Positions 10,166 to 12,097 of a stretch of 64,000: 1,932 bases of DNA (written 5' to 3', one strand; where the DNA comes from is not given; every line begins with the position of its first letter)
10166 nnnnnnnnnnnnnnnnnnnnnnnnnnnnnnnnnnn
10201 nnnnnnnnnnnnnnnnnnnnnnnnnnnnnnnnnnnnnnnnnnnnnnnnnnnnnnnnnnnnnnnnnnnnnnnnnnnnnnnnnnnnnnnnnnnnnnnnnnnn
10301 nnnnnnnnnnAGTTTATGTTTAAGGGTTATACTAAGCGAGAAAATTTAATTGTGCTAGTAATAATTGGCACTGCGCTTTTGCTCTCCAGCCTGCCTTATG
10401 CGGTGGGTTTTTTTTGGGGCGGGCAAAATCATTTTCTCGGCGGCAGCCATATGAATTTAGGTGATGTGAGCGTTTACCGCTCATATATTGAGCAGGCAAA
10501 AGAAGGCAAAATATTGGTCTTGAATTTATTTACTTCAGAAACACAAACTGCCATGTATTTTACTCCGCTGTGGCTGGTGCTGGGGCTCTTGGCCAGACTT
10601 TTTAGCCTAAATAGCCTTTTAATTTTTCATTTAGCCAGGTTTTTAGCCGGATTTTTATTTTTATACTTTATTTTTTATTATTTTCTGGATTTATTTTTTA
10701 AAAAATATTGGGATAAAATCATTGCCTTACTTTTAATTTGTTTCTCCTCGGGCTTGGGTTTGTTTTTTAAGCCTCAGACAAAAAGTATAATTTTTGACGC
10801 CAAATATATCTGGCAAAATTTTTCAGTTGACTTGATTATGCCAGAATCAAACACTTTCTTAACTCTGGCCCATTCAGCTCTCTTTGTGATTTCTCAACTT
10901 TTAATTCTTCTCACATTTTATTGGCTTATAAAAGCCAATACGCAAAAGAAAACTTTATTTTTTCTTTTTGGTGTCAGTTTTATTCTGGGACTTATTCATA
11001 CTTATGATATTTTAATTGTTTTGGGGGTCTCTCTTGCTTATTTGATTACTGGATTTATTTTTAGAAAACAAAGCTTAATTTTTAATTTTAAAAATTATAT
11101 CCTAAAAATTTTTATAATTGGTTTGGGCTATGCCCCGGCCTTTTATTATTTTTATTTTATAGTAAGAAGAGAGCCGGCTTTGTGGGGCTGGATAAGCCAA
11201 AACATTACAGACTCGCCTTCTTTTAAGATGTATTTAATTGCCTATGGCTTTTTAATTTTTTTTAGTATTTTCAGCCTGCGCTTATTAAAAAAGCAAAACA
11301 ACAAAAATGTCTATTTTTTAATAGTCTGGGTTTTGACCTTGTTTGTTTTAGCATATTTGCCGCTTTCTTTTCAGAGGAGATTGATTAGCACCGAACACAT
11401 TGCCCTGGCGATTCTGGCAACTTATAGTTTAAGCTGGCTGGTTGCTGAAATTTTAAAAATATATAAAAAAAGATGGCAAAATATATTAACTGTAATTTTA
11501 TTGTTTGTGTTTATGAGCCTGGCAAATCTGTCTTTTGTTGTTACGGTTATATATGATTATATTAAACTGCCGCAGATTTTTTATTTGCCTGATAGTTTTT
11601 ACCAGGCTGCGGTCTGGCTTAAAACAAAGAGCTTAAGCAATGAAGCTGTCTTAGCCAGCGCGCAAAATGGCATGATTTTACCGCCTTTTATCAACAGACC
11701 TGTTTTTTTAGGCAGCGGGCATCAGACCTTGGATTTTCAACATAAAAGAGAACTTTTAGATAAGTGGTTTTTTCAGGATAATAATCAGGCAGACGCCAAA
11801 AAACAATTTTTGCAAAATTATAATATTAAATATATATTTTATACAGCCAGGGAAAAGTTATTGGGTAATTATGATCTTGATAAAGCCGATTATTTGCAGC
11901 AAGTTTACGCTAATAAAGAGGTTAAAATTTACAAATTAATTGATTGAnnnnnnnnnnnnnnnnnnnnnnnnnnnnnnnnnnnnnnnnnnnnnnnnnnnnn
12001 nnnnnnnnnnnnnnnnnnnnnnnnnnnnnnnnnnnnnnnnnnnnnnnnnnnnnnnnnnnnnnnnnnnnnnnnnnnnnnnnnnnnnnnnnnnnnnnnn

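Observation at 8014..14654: Surface-glycosylation module: GT2 polyprenol-phosphate sugar synthase flanked by three distinct GT-C-like polytopic proteins and a membrane-anchored methyltransferase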

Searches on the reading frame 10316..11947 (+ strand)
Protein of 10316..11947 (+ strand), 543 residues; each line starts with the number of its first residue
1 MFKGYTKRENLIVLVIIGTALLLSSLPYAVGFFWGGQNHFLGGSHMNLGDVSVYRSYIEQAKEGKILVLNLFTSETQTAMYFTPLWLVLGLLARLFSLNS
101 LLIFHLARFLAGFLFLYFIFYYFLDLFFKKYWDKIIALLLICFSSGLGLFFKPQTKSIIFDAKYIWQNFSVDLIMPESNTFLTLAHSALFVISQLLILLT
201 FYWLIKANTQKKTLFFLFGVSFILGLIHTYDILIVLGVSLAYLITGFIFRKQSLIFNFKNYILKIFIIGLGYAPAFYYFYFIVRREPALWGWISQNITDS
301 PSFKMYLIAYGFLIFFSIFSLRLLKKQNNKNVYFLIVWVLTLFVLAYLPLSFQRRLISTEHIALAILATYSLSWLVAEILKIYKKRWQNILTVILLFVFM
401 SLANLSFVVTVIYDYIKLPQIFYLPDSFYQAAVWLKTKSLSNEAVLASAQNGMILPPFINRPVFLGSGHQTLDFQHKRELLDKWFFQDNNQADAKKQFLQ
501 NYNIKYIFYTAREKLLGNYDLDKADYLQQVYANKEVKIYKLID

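Call 3: search_protein_families(library=pfam, proteins=[window:10316-11947:+], max_evalue=1)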
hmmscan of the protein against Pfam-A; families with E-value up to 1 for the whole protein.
window:10316-11947:+ (543 aa): 0 families

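Call 4: search_protein_families(library=ncbifam, proteins=[window:10316-11947:+], max_evalue=1)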
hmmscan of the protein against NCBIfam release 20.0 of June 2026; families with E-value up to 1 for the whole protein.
window:10316-11947:+ (543 aa): 0 families

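Call 9: search_solved_structures(query=window:10316-11947:+, max_evalue=10)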
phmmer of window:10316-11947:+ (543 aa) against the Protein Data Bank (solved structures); distinct sequences matched with E-value up to 10: 4.
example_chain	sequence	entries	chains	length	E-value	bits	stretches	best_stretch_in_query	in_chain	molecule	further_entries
6ke6_RL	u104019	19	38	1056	0.3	13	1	485-518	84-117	RNA cytidine acetyltransferase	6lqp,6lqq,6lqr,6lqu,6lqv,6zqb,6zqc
7suk_LY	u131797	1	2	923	0.3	13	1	485-518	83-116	RNA cytidine acetyltransferase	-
5wlc_LX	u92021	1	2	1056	0.46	12.4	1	485-518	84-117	Kre33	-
4tzi_A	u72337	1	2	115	0.63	11.9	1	482-527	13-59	Tyrosine-protein kinase Lyn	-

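Call 16: find_homologous_proteins(query=window:10316-11947:+, max_evalue=0.001)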
Query window:10316-11947:+ (543 aa): 39 proteins with E <= 0.001 among 8000 candidates.
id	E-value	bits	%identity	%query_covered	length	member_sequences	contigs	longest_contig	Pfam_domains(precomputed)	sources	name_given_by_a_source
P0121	0.0e+0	1181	100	100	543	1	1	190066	-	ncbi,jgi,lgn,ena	ncbi:MAG: hypothetical protein WC460_02530 [Patescibacteria group bacterium]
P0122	1.5e-192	659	57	100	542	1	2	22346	-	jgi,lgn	jgi:hypothetical protein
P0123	2.2e-185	636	55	99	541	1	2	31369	-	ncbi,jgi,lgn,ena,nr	ncbi:MAG TPA: hypothetical protein ENN28_04375 [Candidatus Uhrbacteria bacterium]|nr:hypothetical pr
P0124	8.6e-183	627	57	100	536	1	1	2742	-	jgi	-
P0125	5.0e-173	595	51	100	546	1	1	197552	-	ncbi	ncbi:hypothetical protein ACFL2U_00280 [Patescibacteria group bacterium]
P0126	2.3e-169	583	52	100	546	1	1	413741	-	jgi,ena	-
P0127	4.2e-167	575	52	100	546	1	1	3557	-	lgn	-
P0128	8.3e-164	564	51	100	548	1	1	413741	PF20176.4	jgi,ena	-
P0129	3.3e-163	562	52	100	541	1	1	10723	-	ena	-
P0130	4.1e-159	549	49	100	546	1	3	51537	-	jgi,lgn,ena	-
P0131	1.3e-152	527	48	100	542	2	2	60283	-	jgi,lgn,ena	-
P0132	3.5e-151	523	48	100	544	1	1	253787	-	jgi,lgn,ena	-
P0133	3.4e-147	510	46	99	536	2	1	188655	-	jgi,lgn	jgi:hypothetical protein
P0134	1.1e-89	320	37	99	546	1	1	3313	-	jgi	-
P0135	1.7e-84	303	38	98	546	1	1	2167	-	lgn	-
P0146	9.3e-40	155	27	99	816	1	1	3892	PF00535.33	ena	-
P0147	1.9e-39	154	27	96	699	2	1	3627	-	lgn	-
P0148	5.9e-39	152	27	96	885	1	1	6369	PF00535.33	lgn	-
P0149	1.6e-38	151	37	32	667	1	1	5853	-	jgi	jgi:hypothetical protein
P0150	6.3e-38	149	28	99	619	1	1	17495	-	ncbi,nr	ncbi:hypothetical protein HY635_02490 [Candidatus Uhrbacteria bacterium]|nr:hypothetical protein [Ca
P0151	2.5e-37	147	27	99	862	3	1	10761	PF00535.33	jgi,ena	-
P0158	1.2e-26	112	25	83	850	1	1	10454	PF00535.33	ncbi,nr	ncbi:MAG: polyprenol monophosphomannose synthase, partial [bacterium]|nr:polyprenol monophosphomanno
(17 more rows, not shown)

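Call 22: search_solved_structures(query=A2, max_evalue=10)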
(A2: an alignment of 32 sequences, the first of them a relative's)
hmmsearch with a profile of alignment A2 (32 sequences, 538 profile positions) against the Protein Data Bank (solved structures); distinct sequences matched with E-value up to 10: 5.
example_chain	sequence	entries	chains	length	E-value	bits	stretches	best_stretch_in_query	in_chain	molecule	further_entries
8i9p_Lh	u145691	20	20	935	0.0033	19.2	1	367-503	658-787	dolichyl-diphosphooligosaccharide--protein glycotransferase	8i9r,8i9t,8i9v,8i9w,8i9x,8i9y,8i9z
3vu0_A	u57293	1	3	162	0.025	16.3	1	421-506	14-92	Putative uncharacterized protein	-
9mte_B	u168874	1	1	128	0.51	11.9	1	35-68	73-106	VHH nanobody 47D05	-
6ocd_B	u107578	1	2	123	2.8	9.5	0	27-57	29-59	VHH antibody V6D4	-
2lgz_A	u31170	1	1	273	3.1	9.4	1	421-503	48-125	Dolichyl-diphosphooligosaccharide--protein glycosyltransferase subunit STT3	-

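Call 24: search_protein_families(library=pfam, proteins=[P0128, P0146, P0148, P0151, P0158, P0147, P0149, P0150], max_evalue=0.01)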
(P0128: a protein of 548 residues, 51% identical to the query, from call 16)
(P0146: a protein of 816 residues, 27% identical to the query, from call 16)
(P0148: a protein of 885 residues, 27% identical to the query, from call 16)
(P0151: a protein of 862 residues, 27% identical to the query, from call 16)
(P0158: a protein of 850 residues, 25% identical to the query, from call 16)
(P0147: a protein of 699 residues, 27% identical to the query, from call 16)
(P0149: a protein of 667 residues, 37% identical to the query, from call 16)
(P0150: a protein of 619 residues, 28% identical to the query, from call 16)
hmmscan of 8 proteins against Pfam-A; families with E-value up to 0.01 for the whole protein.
P0128 (548 aa): 1 family
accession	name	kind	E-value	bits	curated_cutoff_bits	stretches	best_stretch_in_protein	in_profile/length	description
PF20176.3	DUF6541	-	5.7e-07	28.6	29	1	416-522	502-610/646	Family of unknown function (DUF6541)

P0146 (816 aa): 1 family
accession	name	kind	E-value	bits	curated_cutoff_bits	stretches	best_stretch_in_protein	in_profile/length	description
PF00535.33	Glycos_transf_2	-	3.3e-16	60.1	23.3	1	2-77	33-105/168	Glycosyl transferase family 2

P0148 (885 aa): 1 family
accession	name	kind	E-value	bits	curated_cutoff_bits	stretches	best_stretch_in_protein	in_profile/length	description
PF00535.33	Glycos_transf_2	-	1.2e-26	94.1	23.3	1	69-207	30-164/168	Glycosyl transferase family 2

P0151 (862 aa): 1 family
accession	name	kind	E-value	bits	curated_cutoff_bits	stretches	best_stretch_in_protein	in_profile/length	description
PF00535.33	Glycos_transf_2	-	2.3e-25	89.9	23.3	1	13-127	1-105/168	Glycosyl transferase family 2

P0158 (850 aa): 1 family
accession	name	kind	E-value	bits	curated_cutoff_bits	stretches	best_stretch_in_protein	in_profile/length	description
PF00535.33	Glycos_transf_2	-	1.8e-18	67.4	23.3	1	15-157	1-102/168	Glycosyl transferase family 2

P0147 (699 aa): 0 families

P0149 (667 aa): 0 families

P0150 (619 aa): 0 families

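Call 31: predict_structure(alignment_id=A2)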
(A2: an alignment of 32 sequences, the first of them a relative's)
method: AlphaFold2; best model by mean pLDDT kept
length: 543 residues; sequences in the alignment: 32
mean_pLDDT: 92.8   pTM: 0.92
mean pLDDT of the five models: 92.8, 92.5, 92.4, 92.0, 91.7
residues with pLDDT >= 90: 447; 70-90: 83; 50-70: 10; < 50: 3
segments of 3 or more residues with pLDDT < 50: 156-158
pLDDT, mean of each block of 10 residues (from residue 1): 82 98 97 93 90 97 96 94 97 97 97 98 95 98 90 59 74 90 96 98 87 95 94 97 93 84 96 95 91 85 93 97 86 97 95 92 98 96 94 94 92 91 95 97 95 96 94 93 91 95 97 93 96 97 90
secondary structure, 60 per line:
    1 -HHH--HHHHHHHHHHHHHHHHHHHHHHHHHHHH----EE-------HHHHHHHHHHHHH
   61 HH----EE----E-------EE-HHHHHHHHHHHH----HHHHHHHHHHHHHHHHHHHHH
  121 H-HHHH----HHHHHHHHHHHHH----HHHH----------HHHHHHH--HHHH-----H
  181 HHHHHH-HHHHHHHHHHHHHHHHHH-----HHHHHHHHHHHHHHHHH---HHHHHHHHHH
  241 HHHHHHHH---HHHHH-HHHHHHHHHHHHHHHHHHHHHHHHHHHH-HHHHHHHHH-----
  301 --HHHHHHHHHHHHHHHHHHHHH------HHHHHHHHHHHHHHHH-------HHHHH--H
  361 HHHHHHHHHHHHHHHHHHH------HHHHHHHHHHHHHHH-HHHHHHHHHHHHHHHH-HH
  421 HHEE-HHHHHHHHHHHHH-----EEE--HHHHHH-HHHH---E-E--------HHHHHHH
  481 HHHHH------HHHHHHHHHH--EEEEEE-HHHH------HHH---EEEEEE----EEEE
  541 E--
elements in order: H7-34 H48-62 H84-95 H100-121 H123-126 H131-143 H148-151 H162-168 H171-174 H180-186 H188-205 H211-227 H231-248 H252-256 H258-285 H287-295 H303-323 H330-345 H353-357 H360-379 H386-400 H402-417 H419-422 H426-438 E444-446 H449-454 H456-459 H474-485 H492-501 E504-509 H511-514 E527-532 E537-541

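Call 47: search_solved_structures(query=A2, max_evalue=10, show_alignments=3)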
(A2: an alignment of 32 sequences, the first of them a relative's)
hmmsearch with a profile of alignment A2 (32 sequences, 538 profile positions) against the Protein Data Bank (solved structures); distinct sequences matched with E-value up to 10: 5.
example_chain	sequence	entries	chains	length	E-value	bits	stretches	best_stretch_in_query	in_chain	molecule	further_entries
8i9p_Lh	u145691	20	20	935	0.0033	19.2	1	367-503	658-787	dolichyl-diphosphooligosaccharide--protein glycotransferase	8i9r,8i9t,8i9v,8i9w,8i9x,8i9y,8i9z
3vu0_A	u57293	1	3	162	0.025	16.3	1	421-506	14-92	Putative uncharacterized protein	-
9mte_B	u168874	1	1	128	0.51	11.9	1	35-68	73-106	VHH nanobody 47D05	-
6ocd_B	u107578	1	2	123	2.8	9.5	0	27-57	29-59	VHH antibody V6D4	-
2lgz_A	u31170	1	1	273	3.1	9.4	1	421-503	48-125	Dolichyl-diphosphooligosaccharide--protein glycosyltransferase subunit STT3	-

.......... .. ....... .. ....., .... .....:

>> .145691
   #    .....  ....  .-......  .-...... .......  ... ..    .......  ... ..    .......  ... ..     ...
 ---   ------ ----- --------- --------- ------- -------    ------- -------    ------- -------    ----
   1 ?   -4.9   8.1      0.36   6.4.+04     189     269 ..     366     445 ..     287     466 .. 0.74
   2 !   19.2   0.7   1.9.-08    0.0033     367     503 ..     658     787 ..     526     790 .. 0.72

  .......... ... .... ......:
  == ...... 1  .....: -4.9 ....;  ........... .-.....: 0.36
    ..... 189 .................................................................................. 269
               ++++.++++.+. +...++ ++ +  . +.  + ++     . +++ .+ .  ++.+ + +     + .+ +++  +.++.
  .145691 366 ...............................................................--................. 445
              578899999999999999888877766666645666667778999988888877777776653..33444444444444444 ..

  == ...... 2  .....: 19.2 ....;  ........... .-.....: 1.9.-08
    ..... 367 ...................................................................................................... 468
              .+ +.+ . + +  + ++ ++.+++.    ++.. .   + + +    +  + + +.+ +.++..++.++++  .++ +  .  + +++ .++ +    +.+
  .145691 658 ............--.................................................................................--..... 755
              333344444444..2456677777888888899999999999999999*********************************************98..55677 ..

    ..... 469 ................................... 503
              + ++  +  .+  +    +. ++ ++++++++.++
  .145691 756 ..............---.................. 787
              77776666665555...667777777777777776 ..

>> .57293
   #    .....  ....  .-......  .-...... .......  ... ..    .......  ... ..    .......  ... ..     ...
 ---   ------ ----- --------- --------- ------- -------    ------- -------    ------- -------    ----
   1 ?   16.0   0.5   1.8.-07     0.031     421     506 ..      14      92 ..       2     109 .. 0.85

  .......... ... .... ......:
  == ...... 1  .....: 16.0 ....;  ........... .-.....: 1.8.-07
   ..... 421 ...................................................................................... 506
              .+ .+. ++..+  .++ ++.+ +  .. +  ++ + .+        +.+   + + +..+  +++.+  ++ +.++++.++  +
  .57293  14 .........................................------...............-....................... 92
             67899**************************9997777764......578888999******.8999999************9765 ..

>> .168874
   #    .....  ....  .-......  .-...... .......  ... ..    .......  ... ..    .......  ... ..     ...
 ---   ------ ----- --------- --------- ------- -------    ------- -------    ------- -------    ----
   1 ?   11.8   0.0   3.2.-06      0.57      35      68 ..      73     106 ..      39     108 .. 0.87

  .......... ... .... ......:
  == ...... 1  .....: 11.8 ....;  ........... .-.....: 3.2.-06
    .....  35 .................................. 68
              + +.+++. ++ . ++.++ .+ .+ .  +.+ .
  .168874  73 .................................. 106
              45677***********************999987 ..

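Call 51: search_protein_representatives(alignment_id=A2)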
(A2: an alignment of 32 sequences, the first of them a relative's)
Query: 32 sequences, 538 profile positions. Proteins with E-value up to 0.001 (for the whole library): 10048; up to 1e-10: 6910; up to 1e-30: 4188. The best 150 are listed.
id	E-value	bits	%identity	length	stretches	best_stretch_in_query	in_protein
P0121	3.3e-203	692.5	-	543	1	1-537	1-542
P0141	9.7e-184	628.2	-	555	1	2-537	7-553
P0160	2.4e-179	613.8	-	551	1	2-536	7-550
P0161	4.4e-175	599.7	-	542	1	2-535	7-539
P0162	3.5e-172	590.1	-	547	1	1-536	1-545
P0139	9.3e-171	585.4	-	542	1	2-537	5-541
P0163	8.0e-169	579.0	-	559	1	3-537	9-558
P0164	1.2e-168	578.5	-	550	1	5-537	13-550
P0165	4.2e-168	576.6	-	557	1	3-536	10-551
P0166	1.5e-166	571.5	-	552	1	5-537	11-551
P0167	2.4e-166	570.8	-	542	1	4-537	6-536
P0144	7.4e-166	569.2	-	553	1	2-537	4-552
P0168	7.8e-165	565.9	-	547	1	2-536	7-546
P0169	2.1e-164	564.5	-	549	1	2-536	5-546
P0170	2.5e-164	564.2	-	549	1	2-536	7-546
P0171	4.0e-164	563.5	-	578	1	2-537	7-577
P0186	4.1e-155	533.8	-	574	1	4-537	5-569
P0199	1.4e-150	518.8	-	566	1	2-536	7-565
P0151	2.7e-150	517.9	-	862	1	4-536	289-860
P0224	3.0e-144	497.9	-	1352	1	4-537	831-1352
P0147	4.0e-144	497.5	-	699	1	6-537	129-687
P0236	3.1e-141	488.0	-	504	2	4-405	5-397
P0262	7.9e-138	476.7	-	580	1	4-537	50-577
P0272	2.0e-136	472.1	-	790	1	12-537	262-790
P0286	3.1e-135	468.2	-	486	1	4-504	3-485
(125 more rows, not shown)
